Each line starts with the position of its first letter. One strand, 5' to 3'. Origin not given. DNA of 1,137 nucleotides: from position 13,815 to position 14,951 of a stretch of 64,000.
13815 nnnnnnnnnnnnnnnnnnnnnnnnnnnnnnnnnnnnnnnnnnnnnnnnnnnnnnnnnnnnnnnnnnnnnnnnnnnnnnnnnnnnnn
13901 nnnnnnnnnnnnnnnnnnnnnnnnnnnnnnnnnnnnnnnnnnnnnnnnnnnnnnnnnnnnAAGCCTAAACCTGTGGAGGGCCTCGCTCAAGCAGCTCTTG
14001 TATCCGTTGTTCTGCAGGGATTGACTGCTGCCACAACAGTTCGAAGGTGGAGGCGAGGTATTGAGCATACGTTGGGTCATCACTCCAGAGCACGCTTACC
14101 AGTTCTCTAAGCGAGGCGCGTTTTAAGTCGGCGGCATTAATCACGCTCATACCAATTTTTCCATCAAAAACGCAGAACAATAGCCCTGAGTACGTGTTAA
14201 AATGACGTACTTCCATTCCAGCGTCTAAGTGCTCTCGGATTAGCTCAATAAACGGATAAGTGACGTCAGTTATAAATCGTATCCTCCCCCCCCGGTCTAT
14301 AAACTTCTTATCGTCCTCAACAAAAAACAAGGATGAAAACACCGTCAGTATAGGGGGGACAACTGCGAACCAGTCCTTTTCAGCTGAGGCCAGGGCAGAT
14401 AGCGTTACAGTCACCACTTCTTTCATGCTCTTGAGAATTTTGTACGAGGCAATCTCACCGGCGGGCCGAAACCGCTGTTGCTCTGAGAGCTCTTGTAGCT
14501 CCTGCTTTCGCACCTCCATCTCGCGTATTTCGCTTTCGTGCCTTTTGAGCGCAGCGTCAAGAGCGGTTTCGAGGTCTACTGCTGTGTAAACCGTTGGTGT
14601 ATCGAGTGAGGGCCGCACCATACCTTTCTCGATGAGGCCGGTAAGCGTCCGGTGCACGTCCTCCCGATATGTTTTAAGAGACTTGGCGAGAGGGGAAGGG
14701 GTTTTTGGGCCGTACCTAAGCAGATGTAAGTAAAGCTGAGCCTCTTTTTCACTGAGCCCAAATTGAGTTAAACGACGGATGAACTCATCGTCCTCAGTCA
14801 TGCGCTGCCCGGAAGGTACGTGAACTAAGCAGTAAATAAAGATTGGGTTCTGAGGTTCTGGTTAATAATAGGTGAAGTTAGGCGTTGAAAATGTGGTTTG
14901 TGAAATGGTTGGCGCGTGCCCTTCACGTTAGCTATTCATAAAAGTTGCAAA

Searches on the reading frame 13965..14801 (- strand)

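Call 10: search_protein_families(library=pfam, proteins=[window:13965-14801:-], max_evalue=0.01)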
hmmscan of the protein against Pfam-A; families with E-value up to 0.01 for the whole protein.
window:13965-14801:- (278 aa): 4 families
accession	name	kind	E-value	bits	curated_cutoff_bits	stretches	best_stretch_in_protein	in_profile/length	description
PF01978.25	TrmB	-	1.5e-14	54.1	25.6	1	11-78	1-68/68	Sugar-specific transcriptional regulator TrmB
PF25213.1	HVO_A0261_N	-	0.00088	19.6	35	1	25-64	17-56/86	HVO_A0261 N-terminal domain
PF08368.17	FAST_2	-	0.0049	17.8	26.9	0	33-84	33-84/89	FAST kinase-like protein, subdomain 2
PF21984.2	DnaD_N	-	0.0091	16.6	27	0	10-62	8-65/101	DnaD N-terminal domain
